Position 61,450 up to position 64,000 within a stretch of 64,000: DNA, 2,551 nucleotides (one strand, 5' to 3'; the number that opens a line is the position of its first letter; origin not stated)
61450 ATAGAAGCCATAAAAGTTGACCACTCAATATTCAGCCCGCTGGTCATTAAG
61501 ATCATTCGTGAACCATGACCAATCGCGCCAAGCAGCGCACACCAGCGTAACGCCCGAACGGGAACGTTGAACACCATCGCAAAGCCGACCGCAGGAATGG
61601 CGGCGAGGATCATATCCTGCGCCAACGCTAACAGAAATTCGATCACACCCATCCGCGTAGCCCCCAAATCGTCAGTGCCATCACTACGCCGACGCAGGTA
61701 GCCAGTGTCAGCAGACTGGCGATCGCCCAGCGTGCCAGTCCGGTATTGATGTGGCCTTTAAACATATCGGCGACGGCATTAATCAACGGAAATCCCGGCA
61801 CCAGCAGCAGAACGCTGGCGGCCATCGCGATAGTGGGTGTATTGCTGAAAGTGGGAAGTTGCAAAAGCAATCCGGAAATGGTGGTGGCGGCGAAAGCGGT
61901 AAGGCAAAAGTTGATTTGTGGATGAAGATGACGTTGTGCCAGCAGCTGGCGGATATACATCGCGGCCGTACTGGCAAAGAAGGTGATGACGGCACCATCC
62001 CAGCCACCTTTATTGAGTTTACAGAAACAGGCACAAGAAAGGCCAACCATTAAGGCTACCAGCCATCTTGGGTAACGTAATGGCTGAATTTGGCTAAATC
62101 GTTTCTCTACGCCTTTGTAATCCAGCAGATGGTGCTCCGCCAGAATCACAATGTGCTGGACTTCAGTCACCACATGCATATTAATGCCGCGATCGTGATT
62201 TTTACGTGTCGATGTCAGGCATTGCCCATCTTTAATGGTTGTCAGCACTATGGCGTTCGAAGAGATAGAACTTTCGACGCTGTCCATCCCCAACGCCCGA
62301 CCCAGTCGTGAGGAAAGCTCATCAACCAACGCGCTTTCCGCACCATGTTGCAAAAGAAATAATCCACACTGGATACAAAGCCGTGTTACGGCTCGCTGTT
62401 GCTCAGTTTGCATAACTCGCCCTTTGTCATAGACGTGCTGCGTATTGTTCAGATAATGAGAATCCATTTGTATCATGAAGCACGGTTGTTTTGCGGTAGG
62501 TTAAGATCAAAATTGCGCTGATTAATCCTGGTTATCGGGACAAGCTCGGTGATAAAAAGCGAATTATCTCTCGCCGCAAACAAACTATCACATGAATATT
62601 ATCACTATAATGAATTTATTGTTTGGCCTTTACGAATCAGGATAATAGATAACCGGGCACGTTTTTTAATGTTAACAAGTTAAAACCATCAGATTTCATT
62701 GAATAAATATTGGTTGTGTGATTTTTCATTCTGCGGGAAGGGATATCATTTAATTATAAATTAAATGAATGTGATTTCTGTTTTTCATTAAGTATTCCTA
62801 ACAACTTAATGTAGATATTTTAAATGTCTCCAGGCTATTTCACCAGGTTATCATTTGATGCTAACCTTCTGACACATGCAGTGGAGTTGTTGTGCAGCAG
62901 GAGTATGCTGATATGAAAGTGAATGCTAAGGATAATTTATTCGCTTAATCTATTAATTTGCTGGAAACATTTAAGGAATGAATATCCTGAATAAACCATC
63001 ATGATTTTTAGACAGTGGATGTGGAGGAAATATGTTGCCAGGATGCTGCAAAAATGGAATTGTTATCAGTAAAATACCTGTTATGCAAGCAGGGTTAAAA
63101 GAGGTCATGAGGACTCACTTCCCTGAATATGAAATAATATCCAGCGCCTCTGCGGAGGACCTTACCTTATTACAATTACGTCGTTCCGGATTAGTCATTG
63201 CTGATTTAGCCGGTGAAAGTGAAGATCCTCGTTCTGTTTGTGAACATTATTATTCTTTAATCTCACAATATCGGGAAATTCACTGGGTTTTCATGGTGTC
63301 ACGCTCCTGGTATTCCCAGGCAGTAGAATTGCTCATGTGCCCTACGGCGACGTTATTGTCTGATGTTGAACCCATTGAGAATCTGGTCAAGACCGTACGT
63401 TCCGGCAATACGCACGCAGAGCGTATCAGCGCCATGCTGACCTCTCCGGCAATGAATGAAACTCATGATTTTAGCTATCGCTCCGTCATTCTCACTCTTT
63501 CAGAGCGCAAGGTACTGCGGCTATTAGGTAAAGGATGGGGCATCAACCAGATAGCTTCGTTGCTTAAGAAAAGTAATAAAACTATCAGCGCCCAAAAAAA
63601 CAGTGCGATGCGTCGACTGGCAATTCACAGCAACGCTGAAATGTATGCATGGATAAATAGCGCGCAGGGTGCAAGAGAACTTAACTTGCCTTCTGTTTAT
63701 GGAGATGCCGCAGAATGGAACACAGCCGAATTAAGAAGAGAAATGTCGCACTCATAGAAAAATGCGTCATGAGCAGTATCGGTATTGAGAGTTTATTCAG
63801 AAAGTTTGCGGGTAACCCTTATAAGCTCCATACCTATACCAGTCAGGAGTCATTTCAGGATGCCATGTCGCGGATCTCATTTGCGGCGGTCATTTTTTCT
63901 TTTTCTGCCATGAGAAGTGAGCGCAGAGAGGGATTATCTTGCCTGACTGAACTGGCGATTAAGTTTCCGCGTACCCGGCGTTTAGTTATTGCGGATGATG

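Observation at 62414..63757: Long AT-rich leader of yjjQ and frame-shifted overlap of yjjQ with bglJ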

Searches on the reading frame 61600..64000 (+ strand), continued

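Call 69: fold_search(model_id=the predicted structure, library=pdb)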
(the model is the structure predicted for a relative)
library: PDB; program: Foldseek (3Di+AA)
matches with E <= 10: 868; with E <= 0.001: 48
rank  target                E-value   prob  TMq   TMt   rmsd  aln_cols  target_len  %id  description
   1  5o8z_B                4.5e-08  1.00  0.49  0.52   7.4       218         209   21  Conformational dynamism for DNA interaction in Salmonella typhimurium RcsB response regulator. (released 2017-11-15)
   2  6zj2_C                6.4e-08  1.00  0.46  0.51   9.8       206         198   21  Structure of RcsB from Salmonella enterica serovar Typhimurium bound to promoter rprA in the presence of phosphomimeti (released 2021-02-17)
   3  5o8y_H                7.2e-08  1.00  0.46  0.49   7.1       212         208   22  Conformational dynamism for DNA interaction in Salmonella typhimurium RcsB response regulator. (released 2017-11-15)
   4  6zj2_A                7.7e-08  1.00  0.46  0.51   9.8       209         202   22  Structure of RcsB from Salmonella enterica serovar Typhimurium bound to promoter rprA in the presence of phosphomimeti (released 2021-02-17)
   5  3klo_B                8.1e-08  1.00  0.43  0.44   8.5       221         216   18  Vibrio cholerae VpsT bound to c-di-GMP (released 2010-02-09)
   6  6eo3_A                9.1e-08  1.00  0.45  0.49   7.1       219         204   20  Conformational dynamism for DNA interaction in Salmonella typhimurium RcsB response regulator. S207C P212121 (released 2017-11-15)
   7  5vxn_C                9.7e-08  1.00  0.52  0.57   6.5       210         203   23  Structure of two RcsB dimers bound to two parallel DNAs. (released 2018-03-07)
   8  5o8z_A                1.0e-07  1.00  0.45  0.49  10.6       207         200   20  Conformational dynamism for DNA interaction in Salmonella typhimurium RcsB response regulator. (released 2017-11-15)
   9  5o8y_A                1.8e-07  1.00  0.47  0.51   7.2       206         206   22  Conformational dynamism for DNA interaction in Salmonella typhimurium RcsB response regulator. (released 2017-11-15)
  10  5vxn_B                2.1e-07  1.00  0.45  0.52   9.9       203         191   21  Structure of two RcsB dimers bound to two parallel DNAs. (released 2018-03-07)
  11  5o8y_C                2.1e-07  1.00  0.46  0.49   7.3       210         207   22  Conformational dynamism for DNA interaction in Salmonella typhimurium RcsB response regulator. (released 2017-11-15)
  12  3kln_A                2.1e-07  1.00  0.42  0.43   7.7       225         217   19  Vibrio cholerae VpsT (released 2010-02-09)
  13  6zj2_N                2.2e-07  1.00  0.43  0.51   6.8       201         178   22  Structure of RcsB from Salmonella enterica serovar Typhimurium bound to promoter rprA in the presence of phosphomimeti (released 2021-02-17)
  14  5w43_A                2.7e-07  1.00  0.52  0.56   6.7       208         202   22  Structure of the two-component response regulator RcsB-DNA complex (released 2018-03-07)
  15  3kln_B                3.3e-07  1.00  0.42  0.43   7.7       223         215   17  Vibrio cholerae VpsT (released 2010-02-09)
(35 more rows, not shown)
